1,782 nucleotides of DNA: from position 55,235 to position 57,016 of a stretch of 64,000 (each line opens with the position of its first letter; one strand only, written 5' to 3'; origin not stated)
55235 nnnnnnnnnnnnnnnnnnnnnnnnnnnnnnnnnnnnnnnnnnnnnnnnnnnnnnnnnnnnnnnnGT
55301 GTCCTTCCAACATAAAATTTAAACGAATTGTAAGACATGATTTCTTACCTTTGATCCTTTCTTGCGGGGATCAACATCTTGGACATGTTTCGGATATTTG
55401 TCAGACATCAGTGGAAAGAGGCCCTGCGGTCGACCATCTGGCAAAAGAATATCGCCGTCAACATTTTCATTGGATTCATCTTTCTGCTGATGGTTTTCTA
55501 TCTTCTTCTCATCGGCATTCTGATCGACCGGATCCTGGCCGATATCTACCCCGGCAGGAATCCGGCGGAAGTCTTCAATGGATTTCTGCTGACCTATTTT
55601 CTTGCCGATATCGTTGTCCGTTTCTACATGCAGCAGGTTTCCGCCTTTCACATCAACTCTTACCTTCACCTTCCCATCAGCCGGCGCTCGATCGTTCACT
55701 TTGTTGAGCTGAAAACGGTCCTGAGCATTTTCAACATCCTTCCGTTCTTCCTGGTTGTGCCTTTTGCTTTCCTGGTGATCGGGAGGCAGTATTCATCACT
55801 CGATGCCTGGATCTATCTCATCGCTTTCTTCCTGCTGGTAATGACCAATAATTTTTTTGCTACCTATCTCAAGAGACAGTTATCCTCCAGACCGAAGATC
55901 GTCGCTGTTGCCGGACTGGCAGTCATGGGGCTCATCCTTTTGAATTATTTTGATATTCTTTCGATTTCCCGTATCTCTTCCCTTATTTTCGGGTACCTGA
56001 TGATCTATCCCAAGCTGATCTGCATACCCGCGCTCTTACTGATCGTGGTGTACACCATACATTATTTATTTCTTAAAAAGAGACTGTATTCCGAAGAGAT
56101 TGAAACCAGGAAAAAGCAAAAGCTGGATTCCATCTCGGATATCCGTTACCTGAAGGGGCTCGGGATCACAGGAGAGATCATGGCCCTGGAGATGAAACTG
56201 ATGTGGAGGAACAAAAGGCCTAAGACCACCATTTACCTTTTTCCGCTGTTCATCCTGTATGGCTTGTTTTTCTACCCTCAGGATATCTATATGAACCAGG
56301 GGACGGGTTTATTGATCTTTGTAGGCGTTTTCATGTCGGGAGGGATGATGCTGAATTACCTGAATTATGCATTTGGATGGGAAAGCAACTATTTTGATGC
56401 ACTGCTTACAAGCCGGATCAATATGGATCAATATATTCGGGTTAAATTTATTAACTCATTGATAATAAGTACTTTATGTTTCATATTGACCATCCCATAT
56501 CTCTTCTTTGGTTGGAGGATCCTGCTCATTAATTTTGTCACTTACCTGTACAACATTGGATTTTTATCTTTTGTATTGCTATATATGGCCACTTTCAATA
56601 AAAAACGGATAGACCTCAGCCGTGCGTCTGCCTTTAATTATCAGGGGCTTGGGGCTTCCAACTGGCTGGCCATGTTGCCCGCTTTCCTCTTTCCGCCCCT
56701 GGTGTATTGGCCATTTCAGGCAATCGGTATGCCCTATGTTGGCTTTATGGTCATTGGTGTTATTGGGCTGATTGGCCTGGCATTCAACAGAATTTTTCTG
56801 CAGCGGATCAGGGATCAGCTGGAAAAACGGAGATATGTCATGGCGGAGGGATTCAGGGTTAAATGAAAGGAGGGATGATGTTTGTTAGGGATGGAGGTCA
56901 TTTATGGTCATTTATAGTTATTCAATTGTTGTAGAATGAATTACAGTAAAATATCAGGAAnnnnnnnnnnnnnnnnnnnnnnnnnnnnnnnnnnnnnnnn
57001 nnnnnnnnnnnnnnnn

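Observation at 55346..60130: Translationally coupled 6+6-TM protein / ABC ATPase / CarboxypepD_reg barrel: an envelope module with no assigned function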

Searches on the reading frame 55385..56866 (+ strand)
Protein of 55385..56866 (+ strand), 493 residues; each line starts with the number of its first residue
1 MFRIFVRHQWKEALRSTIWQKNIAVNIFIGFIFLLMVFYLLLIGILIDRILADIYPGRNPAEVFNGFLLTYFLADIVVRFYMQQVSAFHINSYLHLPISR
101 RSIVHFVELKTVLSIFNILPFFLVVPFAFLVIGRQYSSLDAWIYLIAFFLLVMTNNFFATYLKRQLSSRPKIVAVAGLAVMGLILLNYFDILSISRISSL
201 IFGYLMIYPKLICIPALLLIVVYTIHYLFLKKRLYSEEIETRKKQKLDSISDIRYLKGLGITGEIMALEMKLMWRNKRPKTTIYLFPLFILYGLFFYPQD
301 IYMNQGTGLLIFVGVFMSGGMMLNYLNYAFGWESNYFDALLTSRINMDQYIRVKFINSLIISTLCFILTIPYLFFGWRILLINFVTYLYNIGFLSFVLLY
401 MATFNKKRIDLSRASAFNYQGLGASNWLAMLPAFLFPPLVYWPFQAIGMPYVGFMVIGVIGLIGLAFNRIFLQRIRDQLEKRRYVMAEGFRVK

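Call 3: search_protein_families(library=pfam, proteins=[window:55385-56866:+], max_evalue=0.01)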
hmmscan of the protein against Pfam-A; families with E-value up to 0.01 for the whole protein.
window:55385-56866:+ (493 aa): 1 family
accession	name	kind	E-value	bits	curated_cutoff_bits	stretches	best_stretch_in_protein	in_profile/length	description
PF18940.5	DUF5687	-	3.6e-144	482.1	33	1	9-492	1-483/484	Family of unknown function (DUF5687)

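Call 4: search_protein_families(library=ncbifam, proteins=[window:55385-56866:+], max_evalue=0.01)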
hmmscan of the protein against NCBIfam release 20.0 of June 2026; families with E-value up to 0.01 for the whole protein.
window:55385-56866:+ (493 aa): 0 families

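Call 11: find_homologous_proteins(query=window:55385-56866:+, max_evalue=0.00001)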
Query window:55385-56866:+ (493 aa): 401 proteins with E <= 0.00001 among 8000 candidates; the best 120 are listed.
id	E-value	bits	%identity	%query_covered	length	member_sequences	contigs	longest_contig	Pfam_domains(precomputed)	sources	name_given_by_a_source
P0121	4.9e-297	1004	92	100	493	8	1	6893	PF18940.6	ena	-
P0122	2.1e-290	982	90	100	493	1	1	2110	PF18940.6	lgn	-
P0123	2.5e-283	959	86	100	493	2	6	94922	PF18940.6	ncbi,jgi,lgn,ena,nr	ncbi:MAG TPA: DUF5687 family protein [Bacteroidales bacterium]|nr:DUF5687 family protein [Bacteroida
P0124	9.9e-276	933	83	100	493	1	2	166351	PF18940.6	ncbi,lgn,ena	-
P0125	2.5e-271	919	82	100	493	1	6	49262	PF18940.6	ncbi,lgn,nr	ncbi:MAG: DUF5687 family protein [Bacteroidales bacterium]|nr:hypothetical protein [Lentimicrobiacea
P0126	9.9e-256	868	76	100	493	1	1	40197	PF18940.6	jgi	jgi:hypothetical protein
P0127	1.6e-240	817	73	100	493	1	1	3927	PF18940.6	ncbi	-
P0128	2.7e-236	803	71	99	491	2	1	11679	PF18940.6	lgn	-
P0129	4.0e-189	648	59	100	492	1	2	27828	PF18940.6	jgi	-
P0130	1.5e-186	639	57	100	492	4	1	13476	PF18940.6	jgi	-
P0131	1.6e-184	633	57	100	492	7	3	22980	PF18940.6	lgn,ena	-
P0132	4.3e-184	631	57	100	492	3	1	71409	PF18940.6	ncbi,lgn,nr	ncbi:MAG: DUF5687 family protein [Bacteroidetes bacterium]|nr:DUF5687 family protein [Bacteroidota b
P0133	5.1e-177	608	56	100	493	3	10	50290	PF18940.6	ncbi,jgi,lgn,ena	-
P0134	5.6e-176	604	57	97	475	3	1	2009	PF18940.6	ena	-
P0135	7.8e-176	604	55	100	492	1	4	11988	PF18940.6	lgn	-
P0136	7.2e-173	594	56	100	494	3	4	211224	PF18940.6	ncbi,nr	ncbi:MAG: DUF5687 family protein [Bacteroidales bacterium]|nr:DUF5687 family protein [Bacteroidales 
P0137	1.0e-172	594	56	99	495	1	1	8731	PF18940.6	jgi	-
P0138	1.7e-172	593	54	100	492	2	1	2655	PF18940.6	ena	-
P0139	5.7e-172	591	53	100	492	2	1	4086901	PF18940.6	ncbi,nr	ncbi:MAG: DUF5687 family protein [Bacteroidota bacterium]|nr:DUF5687 family protein [Bacteroidota ba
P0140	2.6e-170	586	54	100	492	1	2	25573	PF18940.6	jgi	jgi:Family of unknown function (DUF5687)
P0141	9.4e-170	584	54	100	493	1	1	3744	PF18940.6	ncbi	-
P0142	4.3e-169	582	55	100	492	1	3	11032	PF18940.6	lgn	-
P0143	4.7e-169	582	54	100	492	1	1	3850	PF18940.6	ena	-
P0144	4.9e-169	582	54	100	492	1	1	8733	PF18940.6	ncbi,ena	-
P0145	6.3e-169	581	54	100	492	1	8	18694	PF18940.6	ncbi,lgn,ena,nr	ncbi:MAG: hypothetical protein H8D45_12890 [Bacteroidetes bacterium]|nr:hypothetical protein [Bacter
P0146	1.6e-168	580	53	100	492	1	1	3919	PF18940.6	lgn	-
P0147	2.8e-168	579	53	100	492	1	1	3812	PF18940.6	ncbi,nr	ncbi:MAG: DUF5687 family protein [Bacteroidales bacterium]|nr:DUF5687 family protein [Bacteroidales 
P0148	3.8e-168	579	53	100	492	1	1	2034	PF18940.6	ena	-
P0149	2.9e-167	576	52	99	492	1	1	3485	PF18940.6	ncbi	-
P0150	3.6e-167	575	53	100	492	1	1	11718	PF18940.6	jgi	-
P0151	4.9e-167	575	54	99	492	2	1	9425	PF18940.6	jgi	jgi:hypothetical protein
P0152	7.1e-167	574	52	100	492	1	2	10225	PF18940.6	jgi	-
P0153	1.7e-166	573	54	100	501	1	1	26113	PF18940.6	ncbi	-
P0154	2.2e-166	573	54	99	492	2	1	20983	PF18940.6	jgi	jgi:hypothetical protein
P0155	5.4e-166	572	53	99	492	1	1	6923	PF18940.6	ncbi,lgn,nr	ncbi:MAG: hypothetical protein JW731_15800 [Bacteroidales bacterium]|nr:hypothetical protein [Bacter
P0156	5.5e-166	572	52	100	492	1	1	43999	PF18940.6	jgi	-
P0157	7.8e-166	571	54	100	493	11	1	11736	PF18940.6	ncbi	-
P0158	1.3e-165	570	53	99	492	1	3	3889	PF18940.6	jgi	-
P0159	1.2e-164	567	52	100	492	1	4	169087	PF18940.6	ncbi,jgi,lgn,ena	-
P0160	1.5e-164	567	54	100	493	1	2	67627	PF18940.6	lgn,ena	-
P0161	1.5e-164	567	53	100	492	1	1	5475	PF18940.6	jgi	jgi:hypothetical protein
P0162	1.6e-164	567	53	100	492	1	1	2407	PF18940.6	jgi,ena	-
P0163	1.7e-164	567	52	100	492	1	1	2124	PF18940.6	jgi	jgi:hypothetical protein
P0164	1.9e-164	566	53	100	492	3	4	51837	PF18940.6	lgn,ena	-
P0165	1.9e-164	566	52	100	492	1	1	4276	PF18940.6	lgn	-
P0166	2.2e-164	566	53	100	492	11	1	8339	PF18940.6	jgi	-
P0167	2.7e-164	566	53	99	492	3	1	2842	PF18940.6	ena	-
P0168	5.6e-164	565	53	100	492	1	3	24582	PF18940.6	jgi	-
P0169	9.4e-164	564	52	100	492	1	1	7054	PF18940.6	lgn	-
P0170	9.4e-164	564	52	100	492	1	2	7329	PF18940.6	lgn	-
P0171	1.2e-163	564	51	100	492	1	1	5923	PF18940.6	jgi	jgi:hypothetical protein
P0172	1.5e-163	563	51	100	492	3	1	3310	PF18940.6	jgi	-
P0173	2.1e-163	563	51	100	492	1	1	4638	PF18940.6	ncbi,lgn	-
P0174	5.4e-163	562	54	97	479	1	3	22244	PF18940.6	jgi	-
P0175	7.9e-163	561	53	100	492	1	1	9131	PF18940.6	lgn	-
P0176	8.0e-163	561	51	100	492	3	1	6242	PF18940.6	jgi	-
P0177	9.0e-163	561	52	99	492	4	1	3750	PF18940.6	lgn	-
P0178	1.0e-162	561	52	99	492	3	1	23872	PF18940.6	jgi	-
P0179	1.0e-162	561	53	100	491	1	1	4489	PF18940.6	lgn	-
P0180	1.1e-162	561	52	99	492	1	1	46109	PF18940.6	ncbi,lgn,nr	ncbi:MAG: hypothetical protein JW861_12380 [Bacteroidales bacterium]|nr:hypothetical protein [Bacter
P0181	2.0e-162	560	53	100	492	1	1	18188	PF18940.6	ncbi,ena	-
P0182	2.9e-162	559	51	100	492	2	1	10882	PF18940.6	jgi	-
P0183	3.0e-162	559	52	100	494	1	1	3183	PF18940.6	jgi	jgi:hypothetical protein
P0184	3.5e-162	559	53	97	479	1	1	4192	PF18940.6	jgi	-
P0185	4.1e-162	559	51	99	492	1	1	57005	PF18940.6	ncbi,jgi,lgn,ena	-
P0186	6.2e-162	558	51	100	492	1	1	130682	PF18940.6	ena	-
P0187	6.5e-162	558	53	100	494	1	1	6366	PF18940.6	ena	-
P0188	6.7e-162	558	51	100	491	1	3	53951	PF18940.6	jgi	-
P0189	9.4e-162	558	52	99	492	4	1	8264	PF18940.6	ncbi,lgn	-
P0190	1.7e-161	557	52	99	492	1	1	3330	PF18940.6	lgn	-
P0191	1.8e-161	557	52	100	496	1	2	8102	PF18940.6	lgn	-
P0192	2.0e-161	557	52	100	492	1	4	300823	PF18940.6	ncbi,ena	-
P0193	2.0e-161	556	52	100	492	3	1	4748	PF18940.6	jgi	-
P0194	3.2e-161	556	51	100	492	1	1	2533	PF18940.6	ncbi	-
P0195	5.2e-161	555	52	100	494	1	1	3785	PF18940.6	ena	-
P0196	5.4e-161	555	52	99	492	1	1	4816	PF18940.6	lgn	-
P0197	1.5e-160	554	50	100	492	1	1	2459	PF18940.6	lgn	-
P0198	1.7e-160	553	52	100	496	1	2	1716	PF18940.6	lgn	-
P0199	2.9e-160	553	53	97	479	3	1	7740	PF18940.6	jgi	-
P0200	3.8e-160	552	50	100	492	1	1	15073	PF18940.6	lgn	-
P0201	5.4e-160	552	51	100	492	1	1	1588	PF18940.6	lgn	-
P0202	9.4e-160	551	51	100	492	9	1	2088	PF18940.6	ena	-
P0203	1.2e-159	551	53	100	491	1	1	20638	PF18940.6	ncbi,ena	-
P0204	1.3e-159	550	51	100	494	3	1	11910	PF18940.6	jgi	jgi:hypothetical protein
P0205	2.1e-159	550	52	100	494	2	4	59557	PF18940.6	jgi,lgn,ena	-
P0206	4.3e-159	549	53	99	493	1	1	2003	PF18940.6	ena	-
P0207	5.1e-159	549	49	100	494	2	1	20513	PF18940.6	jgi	-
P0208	7.1e-159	548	51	100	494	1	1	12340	PF18940.6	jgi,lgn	jgi:hypothetical protein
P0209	7.2e-159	548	51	100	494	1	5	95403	PF18940.6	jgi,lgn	jgi:hypothetical protein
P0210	9.1e-159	548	51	99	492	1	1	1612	PF18940.6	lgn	-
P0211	1.1e-158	547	52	100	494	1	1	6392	PF18940.6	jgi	jgi:hypothetical protein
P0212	1.4e-158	547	51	100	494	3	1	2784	PF18940.6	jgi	jgi:hypothetical protein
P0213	2.4e-158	546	51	98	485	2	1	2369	PF18940.6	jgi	jgi:hypothetical protein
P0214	3.2e-158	546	50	100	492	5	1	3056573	PF18940.6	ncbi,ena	-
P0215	4.4e-158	545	51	100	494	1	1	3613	PF18940.6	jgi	jgi:hypothetical protein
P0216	4.6e-158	545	51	99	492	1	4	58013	PF18940.6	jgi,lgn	jgi:hypothetical protein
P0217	8.0e-158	545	50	100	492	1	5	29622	PF18940.6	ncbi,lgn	-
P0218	8.4e-158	545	51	100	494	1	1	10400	PF18940.6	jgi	-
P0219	1.3e-157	544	50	100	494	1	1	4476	PF18940.6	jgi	jgi:hypothetical protein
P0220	1.4e-157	544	52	100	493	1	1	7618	PF18940.6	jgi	jgi:hypothetical protein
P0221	1.5e-157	544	51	100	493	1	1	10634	PF18940.6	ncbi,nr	ncbi:MAG: DUF5687 family protein [Bacteroidales bacterium]|nr:DUF5687 family protein [Bacteroidales 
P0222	1.7e-157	544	50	100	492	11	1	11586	PF18940.6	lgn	-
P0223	2.5e-157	543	51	100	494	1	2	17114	PF18940.6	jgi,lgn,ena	-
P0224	3.8e-157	542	51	100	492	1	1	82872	PF18940.6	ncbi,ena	-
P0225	5.5e-157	542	52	100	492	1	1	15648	PF18940.6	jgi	jgi:hypothetical protein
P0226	8.7e-157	541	51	100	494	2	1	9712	PF18940.6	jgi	jgi:hypothetical protein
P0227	1.0e-156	541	51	100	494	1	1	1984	PF18940.6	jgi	jgi:hypothetical protein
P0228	1.6e-156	540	51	100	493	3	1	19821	PF18940.6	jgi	jgi:hypothetical protein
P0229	2.1e-156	540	51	100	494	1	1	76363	PF18940.6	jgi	jgi:hypothetical protein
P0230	3.2e-156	539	50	100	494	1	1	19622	PF18940.6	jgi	jgi:hypothetical protein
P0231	3.4e-156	539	52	99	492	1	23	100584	PF18940.6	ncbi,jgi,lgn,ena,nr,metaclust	ncbi:MAG: hypothetical protein HN704_03850 [Bacteroidetes bacterium]|jgi:hypothetical protein|nr:hyp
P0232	5.0e-156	539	50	99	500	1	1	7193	PF18940.6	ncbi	-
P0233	6.3e-156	538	50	97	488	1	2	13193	PF18940.6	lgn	-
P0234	8.7e-156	538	50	100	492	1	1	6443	PF18940.6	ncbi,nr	ncbi:MAG: DUF5687 family protein [Bacteroidota bacterium]|nr:DUF5687 family protein [Bacteroidota ba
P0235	9.6e-156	538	52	99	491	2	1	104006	PF18940.6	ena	-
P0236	1.4e-155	537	50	100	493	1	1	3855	PF18940.6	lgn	-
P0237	1.6e-155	537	50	100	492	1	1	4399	PF18940.6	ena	-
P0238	1.9e-155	537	50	100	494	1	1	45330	PF18940.6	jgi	jgi:hypothetical protein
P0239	2.5e-155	536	50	100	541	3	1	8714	PF18940.6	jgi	-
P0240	3.6e-155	536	50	100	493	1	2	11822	PF18940.6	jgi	jgi:hypothetical protein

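Call 15: find_related_loci(query=A2, collection=genome_contigs, flank=8000)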
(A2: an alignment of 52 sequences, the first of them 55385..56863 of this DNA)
Query A2 (493 aa) in genome_contigs; peptide patterns used: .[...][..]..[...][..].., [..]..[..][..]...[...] (x = any residue, [..] = any of these).
592 stretches matched a pattern; 554 encode a relative of the query (tblastn E <= 1e-3); the best 80 are kept; 80 distinct loci.
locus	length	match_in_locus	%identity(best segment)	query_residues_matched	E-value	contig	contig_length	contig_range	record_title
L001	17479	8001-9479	86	1-493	0e+0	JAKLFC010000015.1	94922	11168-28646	MAG: Bacteroidetes bacterium isolate RA.bin148 RA.bin148_15, whole genome shotgun sequence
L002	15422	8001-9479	82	1-493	0e+0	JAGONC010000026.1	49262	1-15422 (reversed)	MAG: Lentimicrobiaceae bacterium isolate Go_SlDig_bin_446 Go_SlDig_1819_length_49262_cov_7.560598, whole genome shotgun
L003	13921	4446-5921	58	1-493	0e+0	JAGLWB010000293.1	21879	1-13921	MAG: Bacteroidales bacterium isolate RS_12_1 ZL285.bin.1.fa_293, whole genome shotgun sequence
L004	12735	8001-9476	56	1-493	3e-179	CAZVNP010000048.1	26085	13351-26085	MAG TPA_asm: uncultured Lentimicrobiaceae bacterium isolate SRP098346_co1_165 genome assembly, contig: NODE_1477_length_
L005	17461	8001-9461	56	6-493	2e-177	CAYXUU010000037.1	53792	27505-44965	MAG TPA_asm: uncultured Bacteroidales bacterium isolate SRP167671_co1_178 genome assembly, contig: NODE_643_length_53792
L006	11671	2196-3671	54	1-493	3e-176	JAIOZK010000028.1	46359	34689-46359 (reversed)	MAG: Bacteroidales bacterium isolate Tobar13.5m-G7 Tobar13-5m-C873, whole genome shotgun sequence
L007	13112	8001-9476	56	1-493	2e-174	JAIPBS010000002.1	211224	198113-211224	MAG: Bacteroidales bacterium isolate Tobar14m-G11 Tobar14m-C19, whole genome shotgun sequence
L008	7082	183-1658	53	1-493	7e-174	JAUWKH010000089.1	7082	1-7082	MAG: Bacteroidota bacterium isolate CSMAG_2341 CSMAG_2341_k127_4398034_length_7082_cov_19.9758, whole genome shotgun seq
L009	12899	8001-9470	53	1-491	5e-172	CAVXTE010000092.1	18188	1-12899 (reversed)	MAG: uncultured Bacteroidales bacterium isolate MFD02923.bin.2.102 genome assembly, contig: contig_51907, whole genome s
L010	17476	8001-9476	53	1-493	1e-170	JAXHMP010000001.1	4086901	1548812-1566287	MAG: Bacteroidota bacterium isolate Salar_de_Ascotan_soil_MAG_ASO55 contig_531_polypolish, whole genome shotgun sequence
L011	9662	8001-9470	51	1-491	3e-170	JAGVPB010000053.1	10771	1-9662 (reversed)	MAG: Bacteroidales bacterium isolate DeMMO3_5 c_000000007428, whole genome shotgun sequence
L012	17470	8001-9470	52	1-491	7e-170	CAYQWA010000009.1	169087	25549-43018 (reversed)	MAG TPA_asm: uncultured Bacteroidales bacterium isolate SRP077602_co7_588 genome assembly, contig: NODE_141_length_16908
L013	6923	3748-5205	53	5-491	2e-170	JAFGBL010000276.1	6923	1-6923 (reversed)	MAG: Bacteroidales bacterium isolate Zod_Metabat.1032 k87_12994003, whole genome shotgun sequence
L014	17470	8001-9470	54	1-491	2e-169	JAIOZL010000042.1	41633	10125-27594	MAG: Bacteroidales bacterium isolate Tobar13.5m-G8 Tobar13-5m-C1046, whole genome shotgun sequence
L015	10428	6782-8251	54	1-491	1e-168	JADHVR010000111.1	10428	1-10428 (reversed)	MAG: Bacteroidales bacterium isolate BS750m-G6 BS-750m-C11998, whole genome shotgun sequence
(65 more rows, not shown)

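Call 23: predict_structure(alignment_id=A2)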
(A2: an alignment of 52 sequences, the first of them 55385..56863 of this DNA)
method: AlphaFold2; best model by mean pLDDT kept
length: 493 residues; sequences in the alignment: 52
mean_pLDDT: 80.8   pTM: 0.64
mean pLDDT of the five models: 80.8, 80.3, 79.0, 77.5, 74.9
residues with pLDDT >= 90: 114; 70-90: 297; 50-70: 75; < 50: 7
segments of 3 or more residues with pLDDT < 50: none
pLDDT, mean of each block of 10 residues (from residue 1): 63 58 71 88 88 84 88 86 63 63 80 86 93 89 94 93 77 80 81 89 88 93 90 63 64 77 81 76 71 77 77 86 84 76 80 91 88 84 93 91 79 55 61 81 88 90 91 92 85 65
secondary structure, 60 per line:
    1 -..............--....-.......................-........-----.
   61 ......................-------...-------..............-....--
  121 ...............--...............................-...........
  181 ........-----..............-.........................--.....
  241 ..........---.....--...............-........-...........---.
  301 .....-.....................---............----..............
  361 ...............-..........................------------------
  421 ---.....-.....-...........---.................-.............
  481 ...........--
elements in order: H2-15 H18-21 H23-45 H47-54 H60-82 H100-113 H115-118 H121-135 H138-168 H170-188 H194-207 H209-233 H236-250 H254-258 H261-275 H277-284 H286-296 H300-305 H307-327 H331-342 H347-375 H377-402 H424-428 H430-434 H436-446 H450-466 H468-491

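Call 27: fold_search(model_id=the predicted structure, library=pdb)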
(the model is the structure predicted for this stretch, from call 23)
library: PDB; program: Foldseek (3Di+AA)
matches with E <= 10: 121; with E <= 0.001: 0
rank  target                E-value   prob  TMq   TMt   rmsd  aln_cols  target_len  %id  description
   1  8k1m_B                8.3e-02  0.99  0.38  0.36  13.2       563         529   10  mycobacterial efflux pump, apo state (released 2024-07-17)
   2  8k1o_A                1.8e-01  0.94  0.35  0.34  12.7       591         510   11  mycobacterial efflux pump, AMPPNP bound state (released 2024-07-17)
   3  8k1p_A                2.3e-01  0.92  0.35  0.34  12.4       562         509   11  mycobacterial efflux pump, ADP+vanadate bound state (released 2024-07-17)
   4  3vvr_A                3.3e-01  0.35  0.20  0.22  15.9       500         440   12  Crystal structure of MATE in complex with MaD5 (released 2013-04-03)
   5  3vvp_B                3.6e-01  0.35  0.19  0.22  15.7       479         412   11  Crystal structure of MATE in complex with Br-NRF (released 2013-04-03)
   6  6gwh                  4.2e-01  0.41  0.23  0.25  15.6       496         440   12  Outward-facing conformation of a multidrug resistance MATE family transporter of the MOP superfamily. (released 2019-06-05)
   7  9ukv_A                4.9e-01  0.10  0.13  0.12  21.7       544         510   13  JM Complex - E. coli MurJ, Levivirus M lysis protein LysM (SglM) (released 2025-09-10)
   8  8bi0_A                5.6e-01  0.89  0.26  0.23  10.2       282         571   11  ABCG2 turnover-2 state with tariquidar bound (released 2023-01-11)
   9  6c9w_A                6.0e-01  0.13  0.13  0.15  22.8       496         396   14  Crystal Structure of a ligand bound LacY/Nanobody Complex (released 2018-08-15)
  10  9g9o_A                6.3e-01  0.41  0.24  0.27  16.0       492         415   12  Lipid III flippase WzxE with NB10 and NB7 nanobodies in outward-facing conformation - crystal 2 (released 2025-01-22)
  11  7oji_A                7.6e-01  0.72  0.26  0.23  16.5       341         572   11  ABCG2 topotecan turnover-2 state (released 2021-07-21)
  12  5xjj                  7.6e-01  0.30  0.23  0.24  14.8       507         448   13  Crystal structure of a MATE family protein (released 2017-09-20)
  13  7wax                  8.3e-01  0.11  0.15  0.15  25.4       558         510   12  MurJ inward occluded form (released 2022-06-01)
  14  9rsj_A                9.3e-01  0.14  0.18  0.19  20.8       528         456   11  Cryo-EM structure of MATE transporter NorM-VC in complex with doxorubicin (released 2025-11-26)
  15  6ffc_A                1.0e+00  0.72  0.26  0.23   8.4       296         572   10  Structure of an inhibitor-bound ABC transporter (released 2018-04-11)
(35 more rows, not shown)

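Call 33: search_solved_structures(query=A2, max_evalue=10)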
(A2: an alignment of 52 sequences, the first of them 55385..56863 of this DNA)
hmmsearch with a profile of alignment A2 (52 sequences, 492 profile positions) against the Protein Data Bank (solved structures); distinct sequences matched with E-value up to 10: 0.

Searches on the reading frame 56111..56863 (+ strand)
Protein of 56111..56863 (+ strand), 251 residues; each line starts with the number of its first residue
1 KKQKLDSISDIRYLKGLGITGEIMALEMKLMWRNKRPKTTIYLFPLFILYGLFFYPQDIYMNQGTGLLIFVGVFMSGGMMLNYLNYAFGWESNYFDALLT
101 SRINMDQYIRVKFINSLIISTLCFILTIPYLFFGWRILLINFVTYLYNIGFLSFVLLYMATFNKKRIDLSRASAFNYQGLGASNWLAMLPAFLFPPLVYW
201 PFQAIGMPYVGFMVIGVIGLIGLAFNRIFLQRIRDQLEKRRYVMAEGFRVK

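Call 30: search_protein_families(library=pfam, proteins=[window:56111-56863:+], max_evalue=10)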
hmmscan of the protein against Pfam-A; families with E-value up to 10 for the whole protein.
window:56111-56863:+ (251 aa): 3 families
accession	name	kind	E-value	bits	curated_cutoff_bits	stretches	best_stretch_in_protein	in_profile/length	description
PF18940.5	DUF5687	-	2.4e-80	271.6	33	1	2-250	235-483/484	Family of unknown function (DUF5687)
PF21844.1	DUF6903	-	0.067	13.7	24.2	1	184-223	6-45/54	Family of unknown function (DUF6903)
PF11067.13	DUF2868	-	0.24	11.3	26.8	1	60-92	30-62/315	Protein of unknown function (DUF2868)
